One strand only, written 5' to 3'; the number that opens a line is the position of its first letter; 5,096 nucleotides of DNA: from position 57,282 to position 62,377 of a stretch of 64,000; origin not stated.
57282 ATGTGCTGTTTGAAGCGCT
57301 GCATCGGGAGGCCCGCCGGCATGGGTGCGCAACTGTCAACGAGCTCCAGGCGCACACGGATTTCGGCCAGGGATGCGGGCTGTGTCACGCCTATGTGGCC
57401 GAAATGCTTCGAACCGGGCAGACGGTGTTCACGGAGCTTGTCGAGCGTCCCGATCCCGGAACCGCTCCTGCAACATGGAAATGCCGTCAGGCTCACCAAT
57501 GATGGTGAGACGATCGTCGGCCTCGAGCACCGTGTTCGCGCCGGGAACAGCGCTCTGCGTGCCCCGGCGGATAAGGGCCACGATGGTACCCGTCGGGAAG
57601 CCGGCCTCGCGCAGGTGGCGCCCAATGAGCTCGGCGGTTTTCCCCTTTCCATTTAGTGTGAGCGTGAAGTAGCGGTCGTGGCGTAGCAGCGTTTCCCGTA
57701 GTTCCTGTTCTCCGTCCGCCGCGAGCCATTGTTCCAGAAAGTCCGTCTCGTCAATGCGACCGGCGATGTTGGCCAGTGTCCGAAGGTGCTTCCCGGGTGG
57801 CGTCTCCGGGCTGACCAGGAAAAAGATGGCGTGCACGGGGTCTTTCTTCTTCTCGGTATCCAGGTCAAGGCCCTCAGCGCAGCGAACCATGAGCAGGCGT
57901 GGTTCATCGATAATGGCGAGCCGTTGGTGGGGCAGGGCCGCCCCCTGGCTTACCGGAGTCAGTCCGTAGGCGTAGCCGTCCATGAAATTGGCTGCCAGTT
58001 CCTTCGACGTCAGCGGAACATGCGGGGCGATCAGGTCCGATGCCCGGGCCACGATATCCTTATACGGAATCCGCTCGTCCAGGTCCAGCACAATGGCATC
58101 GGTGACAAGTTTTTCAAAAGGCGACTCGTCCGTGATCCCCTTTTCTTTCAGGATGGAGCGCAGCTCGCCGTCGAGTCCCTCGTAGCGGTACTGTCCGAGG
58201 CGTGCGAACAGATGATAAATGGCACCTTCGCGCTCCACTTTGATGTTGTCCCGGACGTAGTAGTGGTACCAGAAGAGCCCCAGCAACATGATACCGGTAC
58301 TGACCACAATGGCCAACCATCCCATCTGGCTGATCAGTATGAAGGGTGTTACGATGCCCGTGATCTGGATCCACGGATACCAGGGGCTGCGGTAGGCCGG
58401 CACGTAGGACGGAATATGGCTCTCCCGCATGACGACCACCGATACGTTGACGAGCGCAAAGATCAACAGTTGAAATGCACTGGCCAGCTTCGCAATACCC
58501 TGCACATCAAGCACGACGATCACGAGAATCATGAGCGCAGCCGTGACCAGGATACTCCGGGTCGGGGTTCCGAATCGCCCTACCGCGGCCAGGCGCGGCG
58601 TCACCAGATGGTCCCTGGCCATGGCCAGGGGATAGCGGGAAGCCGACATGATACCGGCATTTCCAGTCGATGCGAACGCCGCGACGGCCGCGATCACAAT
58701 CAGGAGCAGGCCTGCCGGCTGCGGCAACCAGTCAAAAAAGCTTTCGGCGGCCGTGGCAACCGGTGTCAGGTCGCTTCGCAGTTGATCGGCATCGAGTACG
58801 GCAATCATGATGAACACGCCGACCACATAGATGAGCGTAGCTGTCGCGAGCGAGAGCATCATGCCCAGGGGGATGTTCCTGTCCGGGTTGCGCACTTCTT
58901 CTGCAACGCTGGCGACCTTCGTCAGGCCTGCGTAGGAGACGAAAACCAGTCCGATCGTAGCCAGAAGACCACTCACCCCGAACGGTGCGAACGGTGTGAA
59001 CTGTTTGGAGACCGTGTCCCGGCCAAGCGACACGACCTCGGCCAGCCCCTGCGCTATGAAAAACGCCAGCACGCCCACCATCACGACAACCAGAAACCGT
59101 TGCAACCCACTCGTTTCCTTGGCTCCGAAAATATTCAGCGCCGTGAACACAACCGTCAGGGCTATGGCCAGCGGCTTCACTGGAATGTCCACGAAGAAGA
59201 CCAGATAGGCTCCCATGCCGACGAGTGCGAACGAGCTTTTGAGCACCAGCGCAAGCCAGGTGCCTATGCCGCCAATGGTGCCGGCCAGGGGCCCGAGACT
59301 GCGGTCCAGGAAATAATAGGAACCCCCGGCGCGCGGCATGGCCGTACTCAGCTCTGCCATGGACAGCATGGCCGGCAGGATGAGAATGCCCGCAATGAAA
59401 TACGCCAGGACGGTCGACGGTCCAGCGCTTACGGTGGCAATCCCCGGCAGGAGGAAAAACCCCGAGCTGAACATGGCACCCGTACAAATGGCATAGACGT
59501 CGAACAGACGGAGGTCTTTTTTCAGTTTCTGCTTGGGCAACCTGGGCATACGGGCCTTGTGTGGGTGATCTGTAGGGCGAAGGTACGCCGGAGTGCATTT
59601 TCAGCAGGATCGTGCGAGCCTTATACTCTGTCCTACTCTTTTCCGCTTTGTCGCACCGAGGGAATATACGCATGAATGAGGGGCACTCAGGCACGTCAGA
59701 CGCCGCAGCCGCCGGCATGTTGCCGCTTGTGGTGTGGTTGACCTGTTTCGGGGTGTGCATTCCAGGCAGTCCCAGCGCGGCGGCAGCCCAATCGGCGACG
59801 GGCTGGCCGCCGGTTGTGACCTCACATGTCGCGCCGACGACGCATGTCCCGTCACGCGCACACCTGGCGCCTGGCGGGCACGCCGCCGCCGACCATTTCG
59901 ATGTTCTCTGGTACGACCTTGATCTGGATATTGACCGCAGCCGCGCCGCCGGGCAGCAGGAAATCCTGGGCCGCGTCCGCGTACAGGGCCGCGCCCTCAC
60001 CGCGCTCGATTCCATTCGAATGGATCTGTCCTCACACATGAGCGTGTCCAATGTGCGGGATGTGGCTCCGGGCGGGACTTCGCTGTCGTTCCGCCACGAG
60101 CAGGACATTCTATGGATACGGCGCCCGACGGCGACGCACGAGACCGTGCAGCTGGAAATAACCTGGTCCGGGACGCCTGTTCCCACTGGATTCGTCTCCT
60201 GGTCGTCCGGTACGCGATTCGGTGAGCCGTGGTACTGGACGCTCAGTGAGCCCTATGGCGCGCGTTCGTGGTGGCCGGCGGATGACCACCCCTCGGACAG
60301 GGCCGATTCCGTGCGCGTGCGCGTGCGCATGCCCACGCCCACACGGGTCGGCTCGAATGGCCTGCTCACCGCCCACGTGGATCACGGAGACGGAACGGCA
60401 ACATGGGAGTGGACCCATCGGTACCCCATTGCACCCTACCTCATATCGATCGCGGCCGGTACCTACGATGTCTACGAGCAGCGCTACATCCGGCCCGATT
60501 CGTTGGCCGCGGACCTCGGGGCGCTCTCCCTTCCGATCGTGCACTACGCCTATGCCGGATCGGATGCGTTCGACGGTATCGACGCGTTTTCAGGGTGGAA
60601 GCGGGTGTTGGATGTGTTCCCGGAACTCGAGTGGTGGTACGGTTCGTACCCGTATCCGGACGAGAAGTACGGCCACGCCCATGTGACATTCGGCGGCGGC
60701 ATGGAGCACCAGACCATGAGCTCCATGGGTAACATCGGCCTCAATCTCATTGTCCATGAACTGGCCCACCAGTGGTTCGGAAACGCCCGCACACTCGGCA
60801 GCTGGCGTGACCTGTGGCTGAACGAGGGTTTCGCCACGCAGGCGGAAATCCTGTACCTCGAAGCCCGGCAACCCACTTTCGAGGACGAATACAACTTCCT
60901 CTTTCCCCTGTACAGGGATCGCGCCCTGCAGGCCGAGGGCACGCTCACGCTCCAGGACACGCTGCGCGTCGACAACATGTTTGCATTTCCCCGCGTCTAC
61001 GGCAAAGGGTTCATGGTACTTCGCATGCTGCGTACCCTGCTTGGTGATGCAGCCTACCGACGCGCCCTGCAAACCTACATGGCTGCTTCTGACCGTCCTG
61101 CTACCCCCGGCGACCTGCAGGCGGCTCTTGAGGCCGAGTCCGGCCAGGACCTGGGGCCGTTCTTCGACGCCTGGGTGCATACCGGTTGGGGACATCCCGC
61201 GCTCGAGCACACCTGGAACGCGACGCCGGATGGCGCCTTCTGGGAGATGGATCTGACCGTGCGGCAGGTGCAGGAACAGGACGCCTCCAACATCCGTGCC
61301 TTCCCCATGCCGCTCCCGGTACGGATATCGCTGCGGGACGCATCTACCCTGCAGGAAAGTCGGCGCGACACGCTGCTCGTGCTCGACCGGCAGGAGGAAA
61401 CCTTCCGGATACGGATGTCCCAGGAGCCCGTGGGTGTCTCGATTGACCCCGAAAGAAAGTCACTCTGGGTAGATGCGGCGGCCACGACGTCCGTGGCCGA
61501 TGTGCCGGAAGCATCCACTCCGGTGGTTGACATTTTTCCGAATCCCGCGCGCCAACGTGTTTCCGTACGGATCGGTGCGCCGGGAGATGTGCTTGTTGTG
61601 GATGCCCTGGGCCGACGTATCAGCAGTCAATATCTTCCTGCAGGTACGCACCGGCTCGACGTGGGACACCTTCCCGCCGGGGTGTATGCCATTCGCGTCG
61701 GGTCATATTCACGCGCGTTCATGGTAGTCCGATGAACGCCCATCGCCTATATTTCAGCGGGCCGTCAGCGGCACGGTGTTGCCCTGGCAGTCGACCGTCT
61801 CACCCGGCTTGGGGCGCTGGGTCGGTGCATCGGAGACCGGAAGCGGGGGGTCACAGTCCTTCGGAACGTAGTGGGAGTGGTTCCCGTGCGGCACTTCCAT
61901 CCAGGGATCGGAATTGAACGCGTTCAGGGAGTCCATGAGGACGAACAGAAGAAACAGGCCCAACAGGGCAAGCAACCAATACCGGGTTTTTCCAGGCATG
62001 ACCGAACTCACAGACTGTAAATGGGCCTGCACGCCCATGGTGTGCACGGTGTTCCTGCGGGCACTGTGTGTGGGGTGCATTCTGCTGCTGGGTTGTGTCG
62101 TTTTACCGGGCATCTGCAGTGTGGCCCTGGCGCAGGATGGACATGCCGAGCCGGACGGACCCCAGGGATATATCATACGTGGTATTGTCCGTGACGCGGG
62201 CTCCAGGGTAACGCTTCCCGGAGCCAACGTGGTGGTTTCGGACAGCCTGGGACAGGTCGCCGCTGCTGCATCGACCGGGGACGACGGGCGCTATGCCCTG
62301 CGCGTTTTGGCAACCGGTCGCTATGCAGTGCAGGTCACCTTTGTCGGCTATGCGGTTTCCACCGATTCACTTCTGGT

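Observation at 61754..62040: Minimal Pht-like histidine-triad protein in a diderm, head-to-head with a TonB-dependent receptor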

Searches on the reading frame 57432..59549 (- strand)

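Call 4: search_protein_families(library=pfam, proteins=[window:57432-59549:-], max_evalue=1)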
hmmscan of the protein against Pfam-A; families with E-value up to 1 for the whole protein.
window:57432-59549:- (706 aa): 4 families
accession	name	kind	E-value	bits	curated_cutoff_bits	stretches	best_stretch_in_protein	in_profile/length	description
PF13520.12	AA_permease_2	-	1.5e-47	162.9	27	1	13-406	1-401/427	Amino acid permease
PF00324.27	AA_permease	-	1.8e-41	142.8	24.6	1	18-416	2-427/470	Amino acid permease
PF02080.26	TrkA_C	-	4e-14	52.7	27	1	638-697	9-70/71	TrkA-C domain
PF00359.27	PTS_EIIA_2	-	4.7e-14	53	27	1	504-622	25-142/144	Phosphoenolpyruvate-dependent sugar phosphotransferase system, EIIA 2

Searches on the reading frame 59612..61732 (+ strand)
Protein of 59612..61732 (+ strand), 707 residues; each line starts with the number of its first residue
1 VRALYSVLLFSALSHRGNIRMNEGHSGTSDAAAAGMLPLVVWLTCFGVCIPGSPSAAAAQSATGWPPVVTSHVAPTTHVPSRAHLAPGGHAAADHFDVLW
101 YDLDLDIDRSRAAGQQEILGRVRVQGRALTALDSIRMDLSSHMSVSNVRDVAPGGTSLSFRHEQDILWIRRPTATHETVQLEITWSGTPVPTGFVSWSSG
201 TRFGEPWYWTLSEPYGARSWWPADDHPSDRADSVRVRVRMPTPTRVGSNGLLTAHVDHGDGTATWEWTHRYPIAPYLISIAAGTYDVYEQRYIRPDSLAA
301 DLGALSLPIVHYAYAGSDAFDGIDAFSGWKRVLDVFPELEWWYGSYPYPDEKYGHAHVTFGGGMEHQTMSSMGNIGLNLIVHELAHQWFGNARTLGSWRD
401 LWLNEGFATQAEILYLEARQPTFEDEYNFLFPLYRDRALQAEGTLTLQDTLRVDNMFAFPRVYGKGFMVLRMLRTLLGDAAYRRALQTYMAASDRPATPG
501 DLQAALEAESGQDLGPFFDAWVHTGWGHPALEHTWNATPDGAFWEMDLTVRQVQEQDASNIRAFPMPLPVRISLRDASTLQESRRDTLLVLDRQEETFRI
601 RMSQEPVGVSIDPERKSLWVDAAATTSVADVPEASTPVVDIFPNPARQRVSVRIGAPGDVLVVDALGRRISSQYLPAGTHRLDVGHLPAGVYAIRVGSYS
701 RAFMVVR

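Call 4: search_protein_families(library=pfam, proteins=[window:59612-61732:+], max_evalue=1)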
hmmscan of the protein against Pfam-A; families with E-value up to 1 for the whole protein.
window:59612-61732:+ (707 aa): 5 families
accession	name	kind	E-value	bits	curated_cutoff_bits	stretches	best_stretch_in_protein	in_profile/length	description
PF01433.26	Peptidase_M1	-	9.7e-28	97.7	27.7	1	377-521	68-218/218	Peptidase family M1 domain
PF17900.6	Peptidase_M1_N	-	1.4e-10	42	25.8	1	101-277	5-186/186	Peptidase M1 N-terminal domain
PF18962.6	Por_Secre_tail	-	2.4e-05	25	27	1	641-699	1-65/75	Secretion system C-terminal sorting domain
PF11940.14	DUF3458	-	0.0004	21.2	28.6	1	544-610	16-81/95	Domain of unknown function (DUF3458) Ig-like fold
PF16967.11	TcfC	-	0.0015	18.5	29.4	1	670-699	24-53/68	E-set like domain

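Call 6: search_protein_families(library=ncbifam, proteins=[window:59612-61732:+], max_evalue=1)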
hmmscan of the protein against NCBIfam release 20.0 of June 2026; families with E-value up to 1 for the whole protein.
window:59612-61732:+ (707 aa): 6 families
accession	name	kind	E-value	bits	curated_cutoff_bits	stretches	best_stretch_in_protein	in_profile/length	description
TIGR02412.1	pepN_strep_liv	equivalog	9.8e-24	83.7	591.2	1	204-541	116-457/832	aminopeptidase N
TIGR02414.1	pepN_proteo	equivalog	1.1e-19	70.2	718.2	1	379-604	288-521/868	aminopeptidase N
TIGR02411.1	leuko_A4_hydro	equivalog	1.2e-12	47.3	761.7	2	377-490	279-400/600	leukotriene-A(4) hydrolase/aminopeptidase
TIGR04183.1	Por_Secre_tail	domain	2.8e-05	24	23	1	641-697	1-59/72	T9SS type A sorting domain-containing protein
NF050177.1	TapA_OM_Porphy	equivalog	0.0011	17.8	500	1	615-703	446-537/544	TapA/TapC family T9SS-dependent outer membrane protein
NF038113.1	T9SSA_dep_M36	equivalog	0.037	12.1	885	1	628-700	782-859/869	T9SS-dependent M36 family metallopeptidase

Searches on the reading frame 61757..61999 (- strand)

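Call 4: search_protein_families(library=pfam, proteins=[window:61757-61999:-], max_evalue=1)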
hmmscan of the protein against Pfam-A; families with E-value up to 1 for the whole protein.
window:61757-61999:- (81 aa): 1 family
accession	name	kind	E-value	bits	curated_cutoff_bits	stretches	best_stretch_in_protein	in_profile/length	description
PF04270.18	Strep_his_triad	-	0.0013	19.1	27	1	36-48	24-36/52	Streptococcal histidine triad protein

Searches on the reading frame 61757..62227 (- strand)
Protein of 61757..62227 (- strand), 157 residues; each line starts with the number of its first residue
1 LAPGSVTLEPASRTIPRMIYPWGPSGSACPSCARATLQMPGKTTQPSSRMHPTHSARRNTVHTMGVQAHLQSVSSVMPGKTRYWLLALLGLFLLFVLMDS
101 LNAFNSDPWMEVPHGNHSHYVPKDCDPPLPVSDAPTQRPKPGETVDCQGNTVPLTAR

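Call 4: search_protein_families(library=pfam, proteins=[window:61757-62227:-], max_evalue=1)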
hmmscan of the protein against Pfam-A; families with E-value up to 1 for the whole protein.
window:61757-62227:- (157 aa): 1 family
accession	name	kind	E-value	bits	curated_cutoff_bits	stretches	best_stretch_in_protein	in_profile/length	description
PF04270.18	Strep_his_triad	-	0.0029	18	27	1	112-124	24-36/52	Streptococcal histidine triad protein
